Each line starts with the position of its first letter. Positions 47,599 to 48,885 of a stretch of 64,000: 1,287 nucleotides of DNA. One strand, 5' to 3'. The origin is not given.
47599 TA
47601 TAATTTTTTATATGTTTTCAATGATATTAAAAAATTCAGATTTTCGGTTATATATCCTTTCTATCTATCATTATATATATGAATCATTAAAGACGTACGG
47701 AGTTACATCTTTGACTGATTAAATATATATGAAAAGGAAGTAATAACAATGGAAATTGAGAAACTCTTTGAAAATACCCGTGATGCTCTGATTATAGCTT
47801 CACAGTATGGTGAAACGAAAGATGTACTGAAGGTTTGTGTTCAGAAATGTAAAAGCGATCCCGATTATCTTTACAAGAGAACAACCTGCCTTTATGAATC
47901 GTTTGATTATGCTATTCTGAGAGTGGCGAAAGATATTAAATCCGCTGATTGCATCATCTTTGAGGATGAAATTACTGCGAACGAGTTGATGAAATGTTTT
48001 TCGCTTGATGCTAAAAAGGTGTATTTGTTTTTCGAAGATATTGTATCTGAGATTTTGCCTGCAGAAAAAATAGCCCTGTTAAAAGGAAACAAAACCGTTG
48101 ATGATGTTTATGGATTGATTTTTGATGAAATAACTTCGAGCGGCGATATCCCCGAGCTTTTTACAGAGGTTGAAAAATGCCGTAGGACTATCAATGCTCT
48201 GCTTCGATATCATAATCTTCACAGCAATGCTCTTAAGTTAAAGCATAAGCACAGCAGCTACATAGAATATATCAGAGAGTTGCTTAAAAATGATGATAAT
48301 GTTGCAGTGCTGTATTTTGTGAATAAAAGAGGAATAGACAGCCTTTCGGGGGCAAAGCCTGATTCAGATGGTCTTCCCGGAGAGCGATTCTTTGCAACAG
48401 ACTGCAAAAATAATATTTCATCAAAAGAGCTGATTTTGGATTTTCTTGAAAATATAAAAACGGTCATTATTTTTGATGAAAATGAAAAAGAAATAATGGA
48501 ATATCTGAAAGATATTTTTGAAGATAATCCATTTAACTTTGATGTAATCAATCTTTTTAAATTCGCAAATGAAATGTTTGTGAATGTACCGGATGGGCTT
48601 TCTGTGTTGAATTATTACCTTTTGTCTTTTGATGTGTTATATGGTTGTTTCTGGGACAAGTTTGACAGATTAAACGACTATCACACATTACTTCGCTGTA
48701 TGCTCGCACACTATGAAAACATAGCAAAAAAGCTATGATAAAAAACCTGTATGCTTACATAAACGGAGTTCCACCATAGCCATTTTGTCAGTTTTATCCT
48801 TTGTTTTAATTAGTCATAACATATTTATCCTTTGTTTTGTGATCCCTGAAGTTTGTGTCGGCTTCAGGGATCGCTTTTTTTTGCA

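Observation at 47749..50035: Convergent pair of divergent 320-330-aa paralogs of an unrecognised family inside the defence island: top candidate for an undescribed module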

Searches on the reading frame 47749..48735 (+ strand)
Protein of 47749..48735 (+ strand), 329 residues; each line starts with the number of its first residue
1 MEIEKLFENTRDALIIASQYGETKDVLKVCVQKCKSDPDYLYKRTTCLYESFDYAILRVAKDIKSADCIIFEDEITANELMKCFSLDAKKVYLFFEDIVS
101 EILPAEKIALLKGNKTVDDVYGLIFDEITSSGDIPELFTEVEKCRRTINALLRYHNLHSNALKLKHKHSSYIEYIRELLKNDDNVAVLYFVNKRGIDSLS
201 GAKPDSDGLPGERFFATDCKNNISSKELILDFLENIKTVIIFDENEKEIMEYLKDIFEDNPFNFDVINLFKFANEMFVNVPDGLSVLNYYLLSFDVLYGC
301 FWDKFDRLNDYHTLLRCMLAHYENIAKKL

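Call 4: search_protein_families(library=pfam, proteins=[window:47749-48735:+], max_evalue=1)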
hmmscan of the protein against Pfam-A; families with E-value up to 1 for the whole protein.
window:47749-48735:+ (329 aa): 2 families
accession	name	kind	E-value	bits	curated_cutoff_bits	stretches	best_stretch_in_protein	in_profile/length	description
PF12780.13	AAA_8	-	0.11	12.3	25.6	1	70-177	52-153/259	P-loop containing dynein motor region D4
PF03834.20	Rad10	-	0.43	10.9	28.1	0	20-71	34-85/115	Binding domain of DNA repair protein Ercc1 (rad10/Swi10)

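Call 5: search_protein_families(library=padloc, proteins=[window:47749-48735:+], max_evalue=1)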
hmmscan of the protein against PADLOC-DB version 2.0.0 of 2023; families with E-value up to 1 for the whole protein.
window:47749-48735:+ (329 aa): 0 families

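Call 6: search_protein_families(library=ncbifam, proteins=[window:47749-48735:+], max_evalue=1)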
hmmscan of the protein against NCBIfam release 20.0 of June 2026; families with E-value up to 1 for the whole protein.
window:47749-48735:+ (329 aa): 2 families
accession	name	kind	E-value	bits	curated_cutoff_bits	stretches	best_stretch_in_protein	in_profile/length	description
NF045717.1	DVU0259_DivK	exception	0.062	13.5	160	1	237-264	3-29/117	DVU0259 family response regulator domain-containing protein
TIGR00597.1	rad10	subfamily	0.63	10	72.9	0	20-68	34-82/112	nucleotide excision repair endonuclease ERCC1/Rad10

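Call 7: search_protein_families(library=phrogs, proteins=[window:47749-48735:+], max_evalue=1)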
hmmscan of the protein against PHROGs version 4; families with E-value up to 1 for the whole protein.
window:47749-48735:+ (329 aa): 0 families

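Call 8: find_homologous_proteins(query=window:47749-48735:+)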
Query window:47749-48735:+ (329 aa): 2 proteins with E <= 0.001 among 1618 candidates.
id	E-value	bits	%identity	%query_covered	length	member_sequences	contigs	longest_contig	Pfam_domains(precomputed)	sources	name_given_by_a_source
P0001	1.3e-200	683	93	100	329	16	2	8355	-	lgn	-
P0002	4.9e-130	451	63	98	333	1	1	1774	-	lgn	-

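Call 17: find_encoding_contigs(protein=P0002, flank=10000, max_places=4)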
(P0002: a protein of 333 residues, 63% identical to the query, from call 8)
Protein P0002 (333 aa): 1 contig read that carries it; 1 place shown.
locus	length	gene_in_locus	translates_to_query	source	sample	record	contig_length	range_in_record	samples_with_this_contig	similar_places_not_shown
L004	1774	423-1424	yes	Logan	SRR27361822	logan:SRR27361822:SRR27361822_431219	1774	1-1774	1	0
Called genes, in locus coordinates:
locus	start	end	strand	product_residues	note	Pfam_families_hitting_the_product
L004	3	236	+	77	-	?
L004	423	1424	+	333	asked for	-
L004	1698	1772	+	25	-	?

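Call 36: search_protein_representatives(alignment_id=A3)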
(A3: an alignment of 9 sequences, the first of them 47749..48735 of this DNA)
Query: 9 sequences, 318 profile positions. Proteins with E-value up to 0.001 (for the whole library): 13; up to 1e-10: 8; up to 1e-30: 6. The best 13 are listed.
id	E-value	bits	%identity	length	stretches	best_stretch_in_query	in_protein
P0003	1.4e-156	537.0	-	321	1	1-318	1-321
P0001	9.3e-123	425.9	-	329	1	1-316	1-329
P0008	7.7e-67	242.2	-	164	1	156-318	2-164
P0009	2.9e-53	197.6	-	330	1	1-313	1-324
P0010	9.2e-52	192.6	-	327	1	3-318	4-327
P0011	1.4e-31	126.4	-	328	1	6-316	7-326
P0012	2.4e-25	105.9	-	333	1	3-312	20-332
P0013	3.0e-24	102.3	-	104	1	4-87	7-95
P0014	1.5e-09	54.0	-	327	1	11-310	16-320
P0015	1.7e-08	50.5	-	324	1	6-311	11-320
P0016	6.8e-08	48.5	-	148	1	201-310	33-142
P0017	8.5e-06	41.6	-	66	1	93-153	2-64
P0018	2.6e-04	36.7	-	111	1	222-309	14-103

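Call 38: predict_structure(alignment_id=A3)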
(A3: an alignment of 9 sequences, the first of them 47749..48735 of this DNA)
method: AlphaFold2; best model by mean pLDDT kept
length: 329 residues; sequences in the alignment: 9
mean_pLDDT: 71.1   pTM: 0.71
mean pLDDT of the five models: 71.1, 71.0, 67.1, 63.9, 52.6
residues with pLDDT >= 90: 1; 70-90: 194; 50-70: 109; < 50: 25
segments of 3 or more residues with pLDDT < 50: 128-132, 193-196, 207-211, 298-307
pLDDT, mean of each block of 10 residues (from residue 1): 63 85 75 78 84 76 82 81 65 84 79 79 61 67 84 72 68 82 66 54 49 58 69 73 76 68 75 77 69 57 45 75 66
secondary structure, 60 per line:
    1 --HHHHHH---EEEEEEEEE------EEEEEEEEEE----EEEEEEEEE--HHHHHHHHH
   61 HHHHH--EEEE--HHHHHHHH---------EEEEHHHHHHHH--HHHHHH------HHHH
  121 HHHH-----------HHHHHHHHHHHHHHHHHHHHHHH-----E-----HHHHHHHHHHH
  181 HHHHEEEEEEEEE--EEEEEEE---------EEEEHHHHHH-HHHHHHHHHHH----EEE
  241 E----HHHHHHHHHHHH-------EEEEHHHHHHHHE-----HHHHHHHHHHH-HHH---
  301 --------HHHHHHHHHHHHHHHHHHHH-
elements in order: H3-8 E12-20 E27-36 E41-49 H52-65 E68-71 H74-81 E91-94 H95-102 H105-110 H117-124 H136-158 H170-184 E185-193 E196-202 E212-215 H216-221 H223-233 E238-241 H246-257 E265-268 H269-276 H283-293 H309-328

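Call 42: fold_search(model_id=the predicted structure, library=pdb)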
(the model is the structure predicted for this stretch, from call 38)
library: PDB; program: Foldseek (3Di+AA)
matches with E <= 10: 1287; with E <= 0.001: 1
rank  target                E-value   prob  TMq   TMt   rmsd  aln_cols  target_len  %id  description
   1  4zxz_A                7.7e-04  0.63  0.21  0.18  19.7       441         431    9  Crystal structure of a highly thermal stable but inactive levoglucosan kinase. (released 2015-09-23)
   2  3hrg                  2.0e-03  0.60  0.19  0.22  15.3       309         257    9  Crystal structure of Bacteroides thetaiotaomicron BT_3980, protein with actin-like ATPase fold and unknown function (NP_ (released 2009-06-23)
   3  7u32_F                2.9e-03  0.57  0.15  0.19  22.4       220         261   11  MVV cleaved synaptic complex (CSC) intasome at 3.4 A resolution (released 2022-05-11)
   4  3ffi_A                3.6e-03  0.72  0.17  0.11  18.0       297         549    9  HIV-1 RT with pyridone non-nucleoside inhibitor (released 2009-12-15)
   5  7z24_A                4.3e-03  0.54  0.16  0.11  17.8       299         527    8  Cryo-EM structure of HIV-1 reverse transcriptase with a DNA aptamer in complex with nevirapine (released 2022-07-20)
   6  1s1v_A                4.3e-03  0.38  0.14  0.10  18.1       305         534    7  Crystal structure of L100I mutant HIV-1 reverse transcriptase in complex with TNK-651 (released 2004-06-29)
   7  2ygk_A                4.6e-03  0.35  0.14  0.15  18.8       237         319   11  Crystal structure of the NurA nuclease from Sulfolobus solfataricus (released 2011-12-14)
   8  3c6t_A                5.7e-03  0.66  0.18  0.11  17.5       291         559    9  Crystal Structure of HIV Reverse Transcriptase in complex with inhibitor 14 (released 2008-04-22)
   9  4yh5_B                6.4e-03  0.41  0.21  0.17  18.9       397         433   10  Lipomyces starkeyi levoglucosan kinase bound to ADP and Manganese (released 2015-09-16)
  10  8u6i_A                6.8e-03  0.38  0.15  0.10  18.7       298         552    8  Crystal Structure of HIV-1 Reverse Transcriptase in Complex with N-(2-(2-((2-cyanoindolizin-8-yl)oxy)phenoxy)ethyl)-N- (released 2023-11-08)
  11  4b3p_A                8.1e-03  0.35  0.16  0.11  18.8       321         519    9  Structures of HIV-1 RT and RNA-DNA Complex Reveal a Unique RT Conformation and Substrate Interface (released 2013-01-16)
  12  7sep_A                8.5e-03  0.57  0.18  0.12  18.0       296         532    6  Cryo-EM Structure of the RT component of the HIV-1 Pol Polyprotein (released 2022-07-27)
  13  7sjx_A                8.5e-03  0.57  0.18  0.10  18.0       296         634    6  Cryo-EM Structure of the PR-RT components of the HIV-1 Pol Polyprotein (released 2022-07-27)
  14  8sts_A                9.6e-03  0.54  0.17  0.11  17.9       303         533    8  Crystal Structure of HIV-1 Reverse Transcriptase (Y181C, V106A) varient in Complex with 5-(2-(2-(2,4-dioxo-3,4-dihydro (released 2023-11-29)
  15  3kjv_A                1.1e-02  0.51  0.17  0.11  17.6       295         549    9  HIV-1 reverse transcriptase in complex with DNA (released 2010-03-23)
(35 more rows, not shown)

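Call 70: find_encoding_contigs(protein=P0010, flank=10000, max_places=3)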
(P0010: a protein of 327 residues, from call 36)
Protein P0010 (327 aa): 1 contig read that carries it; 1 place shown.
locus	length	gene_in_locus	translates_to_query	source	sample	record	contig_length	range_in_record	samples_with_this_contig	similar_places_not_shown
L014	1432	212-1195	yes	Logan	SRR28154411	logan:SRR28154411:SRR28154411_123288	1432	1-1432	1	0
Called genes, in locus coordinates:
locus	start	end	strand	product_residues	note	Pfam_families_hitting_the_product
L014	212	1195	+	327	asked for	-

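Call 71: find_encoding_contigs(protein=P0012, flank=10000, max_places=3)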
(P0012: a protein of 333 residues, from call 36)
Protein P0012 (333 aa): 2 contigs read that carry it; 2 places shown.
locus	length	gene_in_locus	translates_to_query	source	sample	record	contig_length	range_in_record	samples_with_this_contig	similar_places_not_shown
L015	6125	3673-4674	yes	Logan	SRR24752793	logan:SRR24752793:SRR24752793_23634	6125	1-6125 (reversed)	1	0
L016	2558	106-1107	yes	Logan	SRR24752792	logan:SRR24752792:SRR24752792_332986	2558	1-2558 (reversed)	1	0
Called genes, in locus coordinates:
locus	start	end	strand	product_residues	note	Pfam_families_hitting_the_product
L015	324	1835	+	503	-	PF00589:Phage_integrase (weak)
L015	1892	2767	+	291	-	PF01381:HTH_3, PF12844:HTH_19 (weak), PF13560:HTH_31 (weak)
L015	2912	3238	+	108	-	-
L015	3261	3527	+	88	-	-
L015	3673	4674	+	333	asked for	-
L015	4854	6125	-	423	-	?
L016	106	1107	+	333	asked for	-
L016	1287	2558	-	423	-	?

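Call 72: find_encoding_contigs(protein=P0014, flank=10000, max_places=3)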
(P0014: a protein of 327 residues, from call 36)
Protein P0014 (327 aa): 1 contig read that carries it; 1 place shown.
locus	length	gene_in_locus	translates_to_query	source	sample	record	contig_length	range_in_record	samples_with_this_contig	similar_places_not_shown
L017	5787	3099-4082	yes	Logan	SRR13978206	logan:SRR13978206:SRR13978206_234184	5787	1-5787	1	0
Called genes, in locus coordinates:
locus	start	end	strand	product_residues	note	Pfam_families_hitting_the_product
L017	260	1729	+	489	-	-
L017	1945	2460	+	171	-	PF00145:DNA_methylase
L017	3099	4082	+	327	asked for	-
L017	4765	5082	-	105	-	-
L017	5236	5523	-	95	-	-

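Call 73: find_encoding_contigs(protein=P0009, flank=10000, max_places=3)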
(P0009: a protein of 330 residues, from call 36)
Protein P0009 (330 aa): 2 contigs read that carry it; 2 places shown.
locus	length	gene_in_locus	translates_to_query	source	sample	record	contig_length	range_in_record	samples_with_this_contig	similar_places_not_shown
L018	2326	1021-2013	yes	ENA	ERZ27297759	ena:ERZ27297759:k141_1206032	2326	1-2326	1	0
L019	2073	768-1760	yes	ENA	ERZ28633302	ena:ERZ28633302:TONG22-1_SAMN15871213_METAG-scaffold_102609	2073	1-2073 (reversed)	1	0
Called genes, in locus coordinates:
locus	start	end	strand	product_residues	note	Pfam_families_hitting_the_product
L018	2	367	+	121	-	?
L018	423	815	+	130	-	-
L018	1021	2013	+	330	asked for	-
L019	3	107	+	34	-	?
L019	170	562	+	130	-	-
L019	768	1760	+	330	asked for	-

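Call 74: find_encoding_contigs(protein=P0011, flank=10000, max_places=3)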
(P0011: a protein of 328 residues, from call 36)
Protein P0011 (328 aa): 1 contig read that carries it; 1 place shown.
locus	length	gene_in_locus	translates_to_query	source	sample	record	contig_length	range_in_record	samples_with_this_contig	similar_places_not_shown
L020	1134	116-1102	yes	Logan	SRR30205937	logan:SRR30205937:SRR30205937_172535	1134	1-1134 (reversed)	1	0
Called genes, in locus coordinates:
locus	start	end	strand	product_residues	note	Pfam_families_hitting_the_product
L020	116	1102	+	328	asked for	-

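Call 80: search_dna_similar(query=window:47749-48735:+, collection=plasmids, mode=protein, max_evalue=0.01, max_rows=10)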
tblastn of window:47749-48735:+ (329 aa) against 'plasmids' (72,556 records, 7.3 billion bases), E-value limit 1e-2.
No match.

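Call 82: search_protein_families(library=phrogs, proteins=[L017:260-1726:+, L015:2912-3235:+, L015:3261-3524:+, L018:423-812:+], max_evalue=0.01)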
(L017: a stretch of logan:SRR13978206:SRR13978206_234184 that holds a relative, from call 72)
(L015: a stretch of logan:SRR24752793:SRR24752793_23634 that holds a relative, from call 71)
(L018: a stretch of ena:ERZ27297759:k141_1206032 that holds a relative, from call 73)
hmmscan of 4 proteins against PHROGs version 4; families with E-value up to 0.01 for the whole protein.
L017:260-1726:+ (489 aa): 1 family
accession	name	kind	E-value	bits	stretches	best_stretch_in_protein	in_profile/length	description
phrog_3123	-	unknown function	1.5e-05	24.8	1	79-296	44-252/583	-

L015:2912-3235:+ (108 aa): 0 families

L015:3261-3524:+ (88 aa): 0 families

L018:423-812:+ (130 aa): 0 families

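Call 91: find_related_loci(query=A7, collection=metagenome_contigs, flank=10000)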
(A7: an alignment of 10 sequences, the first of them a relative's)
Query A7 (324 aa) in metagenome_contigs; peptide patterns used: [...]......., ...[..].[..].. (x = any residue, [..] = any of these).
250 stretches matched a pattern, but none encodes a relative of the query by tblastn (E <= 1e-3).

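Call 100: search_protein_families(library=ncbifam, proteins=[L017:260-1726:+, L017:3099-4079:+, L015:3673-4671:+], max_evalue=0.01)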
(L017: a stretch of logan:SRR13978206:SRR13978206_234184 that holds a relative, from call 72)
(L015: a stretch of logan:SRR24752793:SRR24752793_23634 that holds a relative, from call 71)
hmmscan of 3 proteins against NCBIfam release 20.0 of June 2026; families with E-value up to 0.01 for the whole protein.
L017:260-1726:+ (489 aa): 0 families

L017:3099-4079:+ (327 aa): 0 families

L015:3673-4671:+ (333 aa): 0 families
